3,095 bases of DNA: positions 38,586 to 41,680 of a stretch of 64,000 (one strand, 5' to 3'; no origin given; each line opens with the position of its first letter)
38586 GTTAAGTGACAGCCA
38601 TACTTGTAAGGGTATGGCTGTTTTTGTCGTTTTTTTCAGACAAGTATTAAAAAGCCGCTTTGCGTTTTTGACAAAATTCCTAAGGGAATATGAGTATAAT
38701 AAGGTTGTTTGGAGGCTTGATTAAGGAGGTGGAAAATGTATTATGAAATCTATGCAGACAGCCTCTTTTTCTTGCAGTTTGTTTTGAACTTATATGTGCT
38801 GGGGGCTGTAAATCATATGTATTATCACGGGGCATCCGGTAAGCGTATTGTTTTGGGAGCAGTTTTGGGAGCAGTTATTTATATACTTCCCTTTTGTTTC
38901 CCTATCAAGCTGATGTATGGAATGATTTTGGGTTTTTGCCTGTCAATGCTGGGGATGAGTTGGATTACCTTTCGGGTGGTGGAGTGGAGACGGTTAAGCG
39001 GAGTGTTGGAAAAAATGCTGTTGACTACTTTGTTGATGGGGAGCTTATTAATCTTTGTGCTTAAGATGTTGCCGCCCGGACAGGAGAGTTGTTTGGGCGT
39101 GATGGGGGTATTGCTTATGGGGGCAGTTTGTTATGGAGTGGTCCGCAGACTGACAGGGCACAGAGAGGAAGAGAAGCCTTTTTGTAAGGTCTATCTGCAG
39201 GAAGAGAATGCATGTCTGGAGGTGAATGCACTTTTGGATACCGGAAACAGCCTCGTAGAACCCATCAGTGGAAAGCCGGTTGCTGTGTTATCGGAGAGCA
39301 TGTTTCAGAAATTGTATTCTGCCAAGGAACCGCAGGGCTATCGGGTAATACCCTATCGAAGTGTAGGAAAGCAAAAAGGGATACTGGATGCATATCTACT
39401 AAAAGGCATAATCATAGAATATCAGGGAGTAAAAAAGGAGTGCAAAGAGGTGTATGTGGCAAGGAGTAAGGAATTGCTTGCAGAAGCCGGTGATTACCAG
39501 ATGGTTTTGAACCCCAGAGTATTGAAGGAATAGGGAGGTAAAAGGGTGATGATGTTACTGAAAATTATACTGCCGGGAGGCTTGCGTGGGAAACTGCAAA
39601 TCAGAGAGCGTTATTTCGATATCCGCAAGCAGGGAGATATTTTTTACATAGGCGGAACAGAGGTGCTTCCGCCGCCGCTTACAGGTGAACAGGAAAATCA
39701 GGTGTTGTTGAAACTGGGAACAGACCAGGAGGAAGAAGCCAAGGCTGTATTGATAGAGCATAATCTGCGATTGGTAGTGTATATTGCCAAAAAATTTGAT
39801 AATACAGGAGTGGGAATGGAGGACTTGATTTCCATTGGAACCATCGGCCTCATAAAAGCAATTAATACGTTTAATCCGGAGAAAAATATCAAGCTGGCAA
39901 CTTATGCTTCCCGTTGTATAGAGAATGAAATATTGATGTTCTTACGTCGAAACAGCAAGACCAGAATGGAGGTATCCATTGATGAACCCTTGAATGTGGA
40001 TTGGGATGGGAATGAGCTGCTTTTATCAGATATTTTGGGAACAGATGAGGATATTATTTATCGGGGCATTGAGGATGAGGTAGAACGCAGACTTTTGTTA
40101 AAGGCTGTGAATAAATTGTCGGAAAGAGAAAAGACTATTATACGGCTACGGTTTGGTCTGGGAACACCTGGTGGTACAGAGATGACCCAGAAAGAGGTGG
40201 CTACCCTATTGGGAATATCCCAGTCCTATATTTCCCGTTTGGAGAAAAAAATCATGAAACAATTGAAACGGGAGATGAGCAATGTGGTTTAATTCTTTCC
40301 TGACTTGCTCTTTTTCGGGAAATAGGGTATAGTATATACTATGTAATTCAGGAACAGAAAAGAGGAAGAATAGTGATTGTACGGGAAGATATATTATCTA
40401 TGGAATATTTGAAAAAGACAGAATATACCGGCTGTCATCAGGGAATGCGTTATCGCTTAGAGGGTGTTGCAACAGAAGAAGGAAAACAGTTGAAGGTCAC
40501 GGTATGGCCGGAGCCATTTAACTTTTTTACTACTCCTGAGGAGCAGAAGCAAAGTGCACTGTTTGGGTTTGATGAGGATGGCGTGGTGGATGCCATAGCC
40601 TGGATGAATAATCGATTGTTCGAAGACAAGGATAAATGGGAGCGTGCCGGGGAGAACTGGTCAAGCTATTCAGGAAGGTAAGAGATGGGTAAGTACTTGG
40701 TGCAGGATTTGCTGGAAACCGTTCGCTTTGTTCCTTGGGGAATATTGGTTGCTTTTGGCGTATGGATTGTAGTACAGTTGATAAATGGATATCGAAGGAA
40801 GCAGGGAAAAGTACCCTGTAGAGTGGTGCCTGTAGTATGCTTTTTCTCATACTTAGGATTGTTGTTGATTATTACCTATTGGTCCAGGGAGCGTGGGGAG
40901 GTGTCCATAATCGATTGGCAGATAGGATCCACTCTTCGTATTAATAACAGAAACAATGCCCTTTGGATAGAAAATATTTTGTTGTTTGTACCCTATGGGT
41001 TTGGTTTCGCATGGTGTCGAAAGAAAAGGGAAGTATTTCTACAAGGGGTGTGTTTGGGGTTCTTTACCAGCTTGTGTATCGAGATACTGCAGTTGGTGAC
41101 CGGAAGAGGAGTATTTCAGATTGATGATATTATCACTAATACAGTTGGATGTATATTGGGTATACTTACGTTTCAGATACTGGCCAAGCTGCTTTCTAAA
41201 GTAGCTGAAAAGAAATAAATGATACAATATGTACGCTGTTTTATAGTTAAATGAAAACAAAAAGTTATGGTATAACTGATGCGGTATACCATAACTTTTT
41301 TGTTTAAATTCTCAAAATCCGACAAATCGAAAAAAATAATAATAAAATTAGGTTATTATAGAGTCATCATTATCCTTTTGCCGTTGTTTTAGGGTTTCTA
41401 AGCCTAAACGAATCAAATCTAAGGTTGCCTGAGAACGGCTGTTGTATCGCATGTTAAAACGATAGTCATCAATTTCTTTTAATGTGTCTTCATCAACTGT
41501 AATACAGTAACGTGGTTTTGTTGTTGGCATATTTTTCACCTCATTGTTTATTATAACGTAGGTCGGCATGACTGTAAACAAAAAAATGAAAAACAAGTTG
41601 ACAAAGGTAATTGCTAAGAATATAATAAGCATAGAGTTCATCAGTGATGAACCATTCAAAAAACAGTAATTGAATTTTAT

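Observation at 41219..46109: Orphan gene island splitting the sigE-sigG sporulation sigma locus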

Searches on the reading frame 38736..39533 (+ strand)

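Call 119: search_protein_families(library=ncbifam, max_evalue=0.00001, proteins=[window:38736-39533:+])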
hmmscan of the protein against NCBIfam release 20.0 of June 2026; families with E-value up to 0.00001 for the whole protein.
window:38736-39533:+ (265 aa): 1 family
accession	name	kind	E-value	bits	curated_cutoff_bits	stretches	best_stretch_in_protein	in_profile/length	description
TIGR02854.1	spore_II_GA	equivalog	1.6e-30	106.5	209.55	1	5-262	3-292/293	sigma-E processing peptidase SpoIIGA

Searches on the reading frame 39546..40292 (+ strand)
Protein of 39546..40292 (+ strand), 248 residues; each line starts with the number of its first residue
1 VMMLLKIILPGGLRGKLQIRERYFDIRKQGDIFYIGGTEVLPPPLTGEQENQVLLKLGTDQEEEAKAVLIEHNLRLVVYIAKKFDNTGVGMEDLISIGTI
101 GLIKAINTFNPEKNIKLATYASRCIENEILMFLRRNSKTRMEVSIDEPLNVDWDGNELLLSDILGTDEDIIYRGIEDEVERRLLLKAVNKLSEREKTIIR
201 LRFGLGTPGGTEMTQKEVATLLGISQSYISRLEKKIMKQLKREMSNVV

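Call 119: search_protein_families(library=ncbifam, max_evalue=0.00001, proteins=[window:39546-40292:+])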
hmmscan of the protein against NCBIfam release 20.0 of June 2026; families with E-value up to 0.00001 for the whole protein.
window:39546-40292:+ (248 aa): 49 families (the best 25 are shown)
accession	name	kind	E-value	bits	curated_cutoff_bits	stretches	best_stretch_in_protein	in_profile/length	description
NF006158.0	PRK08301.1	equivalog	7.1e-117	389.1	339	1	27-247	23-240/241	RNA polymerase sporulation sigma factor SigE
TIGR02835.1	spore_sigmaE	equivalog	5.8e-113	376.1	348.6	1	28-247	17-233/234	RNA polymerase sporulation sigma factor SigE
NF004471.0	PRK05803.1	subfamily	9.1e-78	260.7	252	1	33-246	21-230/235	RNA polymerase sporulation sigma factor SigK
TIGR02846.1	spore_sigmaK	equivalog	7.4e-74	248.1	298.65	1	34-244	19-226/227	RNA polymerase sporulation sigma factor SigK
NF004052.0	PRK05572.1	subfamily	1.3e-35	123.1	311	2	48-146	16-114/252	SigF/SigG family RNA polymerase sporulation sigma factor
TIGR02980.1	SigBFG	subfamily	6.2e-35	120.9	234.35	2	63-137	2-76/227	SigB/SigF/SigG family RNA polymerase sigma factor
TIGR02885.1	spore_sigF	equivalog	1.8e-34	119.6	321.45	2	54-145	1-92/231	RNA polymerase sporulation sigma factor SigF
TIGR02937.1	sigma70-ECF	superfamily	9.4e-34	116.4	42.9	1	65-244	2-165/165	sigma-70 family RNA polymerase sigma factor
NF006071.0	PRK08215.1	equivalog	1.3e-32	113.4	372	2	43-145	16-118/258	RNA polymerase sporulation sigma factor SigG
TIGR02850.1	spore_sigG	equivalog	2.2e-30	105.9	457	2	43-145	14-115/254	RNA polymerase sporulation sigma factor SigG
TIGR02997.1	Sig70-cyanoRpoD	subfamily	2.2e-29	102.7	384.5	2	59-150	69-161/298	RNA polymerase sigma factor, RpoD/SigA family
TIGR02394.1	rpoS_proteo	equivalog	8.4e-29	101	378.7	2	40-130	22-112/285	RNA polymerase sigma factor RpoS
TIGR02393.1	RpoD_Cterm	equivalog_domain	1.1e-26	94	354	2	65-130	1-66/238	RNA polymerase sigma factor RpoD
NF005143.0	PRK06596.1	subfamily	4e-26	92.2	241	2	43-136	27-120/285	RNA polymerase factor sigma-32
TIGR02392.1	rpoH_proteo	equivalog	5.7e-26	91.7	323.1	1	43-136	14-107/270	RNA polymerase sigma factor RpoH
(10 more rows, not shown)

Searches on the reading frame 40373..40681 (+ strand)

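Call 3: search_protein_families(library=pfam, max_evalue=0.1, proteins=[window:40373-40681:+])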
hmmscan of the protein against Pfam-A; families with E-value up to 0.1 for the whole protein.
window:40373-40681:+ (102 aa): 0 families

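Call 4: search_protein_families(library=padloc, max_evalue=0.1, proteins=[window:40373-40681:+])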
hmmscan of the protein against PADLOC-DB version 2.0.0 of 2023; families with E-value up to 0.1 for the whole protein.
window:40373-40681:+ (102 aa): 0 families

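Call 5: search_protein_families(library=phrogs, max_evalue=0.1, proteins=[window:40373-40681:+])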
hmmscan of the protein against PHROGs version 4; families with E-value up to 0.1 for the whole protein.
window:40373-40681:+ (102 aa): 1 family
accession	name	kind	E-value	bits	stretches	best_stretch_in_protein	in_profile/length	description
phrog_20586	-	unknown function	0.024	15.9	1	50-80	17-47/59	-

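Call 6: search_protein_families(library=ncbifam, max_evalue=0.1, proteins=[window:40373-40681:+])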
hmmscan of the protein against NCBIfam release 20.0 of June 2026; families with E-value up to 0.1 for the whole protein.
window:40373-40681:+ (102 aa): 0 families

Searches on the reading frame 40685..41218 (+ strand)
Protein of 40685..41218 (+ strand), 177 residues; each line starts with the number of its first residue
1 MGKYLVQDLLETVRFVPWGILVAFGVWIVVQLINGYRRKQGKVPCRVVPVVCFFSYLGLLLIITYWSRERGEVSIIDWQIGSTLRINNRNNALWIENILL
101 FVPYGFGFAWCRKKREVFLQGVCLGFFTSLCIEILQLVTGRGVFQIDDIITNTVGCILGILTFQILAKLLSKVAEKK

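Call 3: search_protein_families(library=pfam, max_evalue=0.1, proteins=[window:40685-41218:+])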
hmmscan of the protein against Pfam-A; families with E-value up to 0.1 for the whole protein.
window:40685-41218:+ (177 aa): 1 family
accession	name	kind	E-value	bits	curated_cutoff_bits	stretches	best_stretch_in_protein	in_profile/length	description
PF04892.17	VanZ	-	3.1e-20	73.5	30.1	1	53-166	1-125/126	VanZ like family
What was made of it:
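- Checked: The VanZ-like gene (40685-41218) matches Pfam VanZ at 3e-20 (call 3).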

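Call 4: search_protein_families(library=padloc, max_evalue=0.1, proteins=[window:40685-41218:+])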
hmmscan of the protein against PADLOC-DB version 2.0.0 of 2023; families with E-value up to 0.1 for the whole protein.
window:40685-41218:+ (177 aa): 0 families

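Call 5: search_protein_families(library=phrogs, max_evalue=0.1, proteins=[window:40685-41218:+])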
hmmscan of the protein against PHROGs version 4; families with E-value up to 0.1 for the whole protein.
window:40685-41218:+ (177 aa): 3 families
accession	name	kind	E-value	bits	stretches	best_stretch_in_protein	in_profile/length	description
phrog_36659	-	unknown function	3.2e-11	44.7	1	81-171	49-139/169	-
phrog_17322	-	unknown function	0.059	14.3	0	117-164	27-71/136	-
phrog_25692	-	unknown function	0.075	13.9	0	146-167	38-59/131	-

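Call 6: search_protein_families(library=ncbifam, max_evalue=0.1, proteins=[window:40685-41218:+])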
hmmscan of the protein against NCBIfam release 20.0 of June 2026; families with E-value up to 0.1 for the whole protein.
window:40685-41218:+ (177 aa): 4 families
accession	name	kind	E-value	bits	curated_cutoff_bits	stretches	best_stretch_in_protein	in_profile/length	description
NF000145.1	vanZ-F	exception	4.1e-11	43.6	375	1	49-170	40-163/206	glycopeptide resistance protein VanZ-F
NF033125.2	vanZ-A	exception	4.7e-10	39.8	250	1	84-171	48-133/164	glycopeptide resistance protein VanZ-A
NF000142.1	vanZ-Pt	exception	0.0029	17.7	260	1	96-169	76-143/143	glycopeptide resistance protein VanZ-Pt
NF045890.1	conj_pls20_p028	equivalog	0.082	11.8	150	1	6-61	58-113/377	pLS20_p028 family conjugation system transmembrane protein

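Call 17: find_encoding_contigs(protein=window:40685-41218:+, flank=10000, max_places=10)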
Protein window:40685-41218:+ (177 aa): 1 contig read that carries it; 1 place shown.
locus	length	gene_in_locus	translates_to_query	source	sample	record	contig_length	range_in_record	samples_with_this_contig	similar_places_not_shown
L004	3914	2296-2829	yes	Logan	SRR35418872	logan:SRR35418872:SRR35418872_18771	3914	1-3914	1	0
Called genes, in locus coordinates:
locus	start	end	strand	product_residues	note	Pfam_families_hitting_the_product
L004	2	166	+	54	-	?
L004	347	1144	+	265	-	PF03419:Peptidase_U4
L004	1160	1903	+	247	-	PF04542:Sigma70_r2, PF04545:Sigma70_r4, PF01381:HTH_3 (weak)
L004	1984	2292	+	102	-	-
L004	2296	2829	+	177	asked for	PF04892:VanZ-LLP1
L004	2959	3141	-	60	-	-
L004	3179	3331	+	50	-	-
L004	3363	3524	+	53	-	-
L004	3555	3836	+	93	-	-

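Call 25: find_related_loci(query=window:40685-41218:+, collection=genome_contigs, flank=10000)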
Query window:40685-41218:+ (177 aa) in genome_contigs; peptide patterns used: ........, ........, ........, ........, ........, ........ (x = any residue, [..] = any of these).
165 stretches matched a pattern; 14 encode a relative of the query (tblastn E <= 1e-3); 14 distinct loci.
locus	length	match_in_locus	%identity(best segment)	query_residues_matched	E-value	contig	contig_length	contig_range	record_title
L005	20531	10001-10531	76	1-177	3e-92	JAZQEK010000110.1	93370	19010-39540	MAG: Acetatifactor sp. isolate T1900044634_TS20190100.MAGScoT_cleanbin_000009 SGB_1112_k141_907940, whole genome shotgun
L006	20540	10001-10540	45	1-177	2e-45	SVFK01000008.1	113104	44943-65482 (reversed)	MAG: Lachnospiraceae bacterium isolate SIG330 NODE_4022_length_113104_cov_4.835170, whole genome shotgun sequence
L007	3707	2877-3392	44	1-172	2e-39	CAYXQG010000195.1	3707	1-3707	MAG TPA_asm: uncultured Acetatifactor sp. isolate SRP350583_co2_376 genome assembly, contig: NODE_37048_length_3707_cov_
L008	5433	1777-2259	45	4-164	6e-38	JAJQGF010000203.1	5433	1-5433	MAG: Lachnospiraceae bacterium isolate U.10_7 NODE_1047_length_5433_cov_4.731127, whole genome shotgun sequence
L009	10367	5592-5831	41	97-176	2e-12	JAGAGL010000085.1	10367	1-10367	MAG: Oribacterium sp. isolate RGIG8420 Water_deer_Abomasum-3__c183129, whole genome shotgun sequence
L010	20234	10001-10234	43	97-172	7e-12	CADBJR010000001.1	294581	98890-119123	MAG: uncultured Coriobacteriaceae bacterium isolate RUG14037 genome assembly, contig: RUG14037_asm_1, whole genome shotg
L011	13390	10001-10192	46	95-159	7e-10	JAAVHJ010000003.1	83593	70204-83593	MAG: Ruminococcus sp. isolate Mgla_MAG_2-bin_19 c_000000019816, whole genome shotgun sequence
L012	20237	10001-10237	38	96-169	4e-7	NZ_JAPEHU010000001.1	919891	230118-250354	Demequina sp. B12 NODE_1_length_919911_cov_343.222155, whole genome shotgun sequence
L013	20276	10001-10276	34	84-177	1e-6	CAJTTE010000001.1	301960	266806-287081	MAG TPA_asm: uncultured Ruminiclostridium sp. isolate MGBC108887 genome assembly, contig: MGBC108887.1, whole genome sho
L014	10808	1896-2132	36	94-168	5e-6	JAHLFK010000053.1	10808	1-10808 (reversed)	MAG: Candidatus Limosilactobacillus merdavium isolate 876 A4M42__C80787_L10808, whole genome shotgun sequence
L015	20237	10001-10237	35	94-168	3e-5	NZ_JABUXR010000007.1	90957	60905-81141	Limosilactobacillus urinaemulieris strain c9Ua_26_M NODE_7_length_90957_cov_328.981979, whole genome shotgun sequence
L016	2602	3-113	46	139-175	5e-5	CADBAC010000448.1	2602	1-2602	MAG: Ruminococcus flavefaciens isolate RUG13777 genome assembly, contig: RUG13777_asm_448, whole genome shotgun sequence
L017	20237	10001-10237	35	94-168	5e-5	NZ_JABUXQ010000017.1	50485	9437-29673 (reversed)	Limosilactobacillus portuensis strain c11Ua_112_M NODE_17_length_50485_cov_230.822433, whole genome shotgun sequence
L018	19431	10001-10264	30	94-176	2e-4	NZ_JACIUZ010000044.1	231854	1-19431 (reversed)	Limosilactobacillus fastidiosus strain WF-MO7-1 scaffold44, whole genome shotgun sequence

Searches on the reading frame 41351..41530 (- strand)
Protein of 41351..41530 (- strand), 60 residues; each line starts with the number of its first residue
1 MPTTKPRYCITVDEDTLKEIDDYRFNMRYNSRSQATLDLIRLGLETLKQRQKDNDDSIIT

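Call 3: search_protein_families(library=pfam, max_evalue=0.1, proteins=[window:41351-41530:-])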
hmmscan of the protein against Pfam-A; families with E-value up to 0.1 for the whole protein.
seq(60 aa): 1 family
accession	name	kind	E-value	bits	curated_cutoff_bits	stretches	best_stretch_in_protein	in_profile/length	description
PF21266.3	RRP4_S1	-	0.0034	18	27.3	1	18-58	15-55/73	RRP4, S1 domain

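Call 4: search_protein_families(library=padloc, max_evalue=0.1, proteins=[window:41351-41530:-])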
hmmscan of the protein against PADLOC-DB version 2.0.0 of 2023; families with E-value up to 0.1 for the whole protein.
seq(60 aa): 0 families

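Call 5: search_protein_families(library=phrogs, max_evalue=0.1, proteins=[window:41351-41530:-])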
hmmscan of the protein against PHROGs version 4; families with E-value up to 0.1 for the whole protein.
seq(60 aa): 3 families
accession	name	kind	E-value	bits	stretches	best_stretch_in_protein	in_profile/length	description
phrog_4738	-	transcription regulation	1.4e-14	54.5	1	1-49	10-58/59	transcriptional repressor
phrog_24852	-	unknown function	0.003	18.6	1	5-52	6-52/74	-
phrog_18767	-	unknown function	0.0034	18.2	1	7-49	19-61/71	-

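Call 6: search_protein_families(library=ncbifam, max_evalue=0.1, proteins=[window:41351-41530:-])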
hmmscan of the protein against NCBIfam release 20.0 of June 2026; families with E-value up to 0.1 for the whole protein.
seq(60 aa): 4 families
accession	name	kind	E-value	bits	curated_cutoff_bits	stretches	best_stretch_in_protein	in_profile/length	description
NF002815.0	PRK02967.1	equivalog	3.1e-06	27.3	83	1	7-55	3-51/139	nickel-responsive transcriptional regulator NikR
TIGR02793.1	nikR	equivalog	6.9e-06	26.4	175.45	1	7-53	2-48/129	nickel-responsive transcriptional regulator NikR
NF003381.0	PRK04460.1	equivalog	0.00044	20.3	105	1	7-53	6-52/139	nickel-responsive transcriptional regulator NikR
NF001884.0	PRK00630.1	subfamily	0.00093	19.3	119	1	7-58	12-64/148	nickel responsive regulator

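Call 58: search_dna_similar(query=window:41351-41530:-, collection=phages, mode=protein, max_evalue=0.01, max_rows=15)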
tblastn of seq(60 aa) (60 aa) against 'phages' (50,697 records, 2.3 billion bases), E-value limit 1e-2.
Records with a match: 6; places in all: 6; records where one place covers at least 80% of the query: 2.
Best place of each record, by identity: 60-80% 3; <60% 3.
By first word of the organism name: Clostridioides 3; Geobacillus 2; Bacillus 1.
By host as written in the record: Clostridioides difficile 2; Geobacillus thermodenitrificans 2; Clostridioides sp. ES-S-0107-01 1; Bacillus sp. (in: Bacteria) 1.
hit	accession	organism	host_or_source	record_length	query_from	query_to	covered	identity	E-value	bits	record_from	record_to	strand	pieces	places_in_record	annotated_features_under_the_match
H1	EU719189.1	Clostridioides phage phiCD27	Clostridioides difficile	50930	1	47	78%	61.7%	2e-13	68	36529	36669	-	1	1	hypothetical protein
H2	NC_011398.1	Clostridioides phage phiCD27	Clostridioides difficile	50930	1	47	78%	61.7%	2e-13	68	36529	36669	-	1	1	transcriptional repressor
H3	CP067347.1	Clostridioides phage ES-S-0107-01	Clostridioides sp. ES-S-0107-01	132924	1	47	78%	61.7%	2e-13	68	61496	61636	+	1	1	record has no annotation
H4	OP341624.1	Geobacillus phage vB_GthS_NIIg9.7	Geobacillus thermodenitrificans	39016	2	51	83%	42.0%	8e-6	46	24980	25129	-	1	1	ribbon-helix-helix domain-containing protein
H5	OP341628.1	Geobacillus phage vB_GthS_PK5.1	Geobacillus thermodenitrificans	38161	2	45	73%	47.7%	8e-6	46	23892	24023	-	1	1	none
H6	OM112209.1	Bacillus phage PK1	Bacillus sp. (in: Bacteria)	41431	3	52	83%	38.0%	2e-3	39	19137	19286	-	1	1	none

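Call 59: search_dna_similar(query=window:41351-41530:-, collection=plasmids, mode=protein, max_evalue=0.01, max_rows=15)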
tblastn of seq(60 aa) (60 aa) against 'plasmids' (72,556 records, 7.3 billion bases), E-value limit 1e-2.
Records with a match: 1; places in all: 1; records where one place covers at least 80% of the query: 0.
Best place of each record, by identity: 60-80% 1.
By first word of the organism name: Clostridioides 1.
By predicted mobility (MOB-suite, as given by PLSDB): non-mobilizable 1.
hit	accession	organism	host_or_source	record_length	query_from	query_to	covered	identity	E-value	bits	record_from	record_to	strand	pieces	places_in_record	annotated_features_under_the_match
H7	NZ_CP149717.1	Clostridioides difficile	-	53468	1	47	78%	61.7%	5e-13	68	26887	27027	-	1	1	hypothetical protein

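Call 60: get_annotated_region(hit=H2, flank=4000)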
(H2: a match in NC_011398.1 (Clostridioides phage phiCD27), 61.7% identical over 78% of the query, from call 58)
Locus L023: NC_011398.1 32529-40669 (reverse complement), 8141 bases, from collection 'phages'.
description: Clostridioides phage phiCD27, complete genome.
organism: Clostridioides phage phiCD27 (NCBI taxid 2849704)
taxonomy: Viruses; Duplodnaviria; Heunggongvirae; Uroviricota; Caudoviricetes; Colneyvirus; Colneyvirus CD27
host: Clostridioides difficile; source: -; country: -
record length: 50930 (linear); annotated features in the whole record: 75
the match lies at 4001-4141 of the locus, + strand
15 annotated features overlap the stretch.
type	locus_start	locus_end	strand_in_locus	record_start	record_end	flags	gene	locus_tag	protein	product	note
CDS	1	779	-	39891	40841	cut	-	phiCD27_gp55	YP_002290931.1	putative phage replication protein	orf55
CDS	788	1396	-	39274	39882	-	-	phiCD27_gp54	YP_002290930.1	Erf-like ssDNA annealing protein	orf54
CDS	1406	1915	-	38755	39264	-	-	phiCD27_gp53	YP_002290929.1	hypothetical protein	orf53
CDS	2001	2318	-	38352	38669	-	-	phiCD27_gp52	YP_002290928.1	hypothetical protein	orf52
CDS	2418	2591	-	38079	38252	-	-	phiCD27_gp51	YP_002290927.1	hypothetical protein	orf51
CDS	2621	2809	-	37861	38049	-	-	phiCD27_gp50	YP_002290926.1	hypothetical protein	orf50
CDS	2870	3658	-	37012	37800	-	-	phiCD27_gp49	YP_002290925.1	anti-repressor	orf49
CDS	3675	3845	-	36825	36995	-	-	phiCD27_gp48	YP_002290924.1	hypothetical protein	orf48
CDS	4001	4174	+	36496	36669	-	-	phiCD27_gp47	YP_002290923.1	transcriptional repressor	orf47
CDS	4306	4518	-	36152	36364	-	-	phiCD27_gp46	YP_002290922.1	anti-repressor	orf46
CDS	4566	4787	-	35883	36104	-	-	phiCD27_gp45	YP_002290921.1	putative phage repressor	orf45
CDS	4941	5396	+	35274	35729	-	-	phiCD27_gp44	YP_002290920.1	putative phage repressor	orf44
CDS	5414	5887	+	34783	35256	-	-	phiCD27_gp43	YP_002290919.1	metallo-protease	orf43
CDS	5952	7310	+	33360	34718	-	-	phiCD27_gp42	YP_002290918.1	integrase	orf42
CDS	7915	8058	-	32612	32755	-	-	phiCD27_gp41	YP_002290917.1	hypothetical protein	orf41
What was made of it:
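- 41348..41530 (-): RHH-A, a 60-aa ribbon-helix-helix repressor of phage type. phrog_4738 'transcriptional repressor' 1.4e-14 (call 5); NikR RHH region 3e-6 (call 6); 62% identical to phiCD27 gp47, annotated 'transcriptional repressor', in that phage's regulatory region (calls 58, 60)
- RHH-A is 62% identical to phiCD27 gp47, annotated 'transcriptional repressor', which lies between anti-repressor genes and near the repressor/integrase genes of that phage (calls 58, 60).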
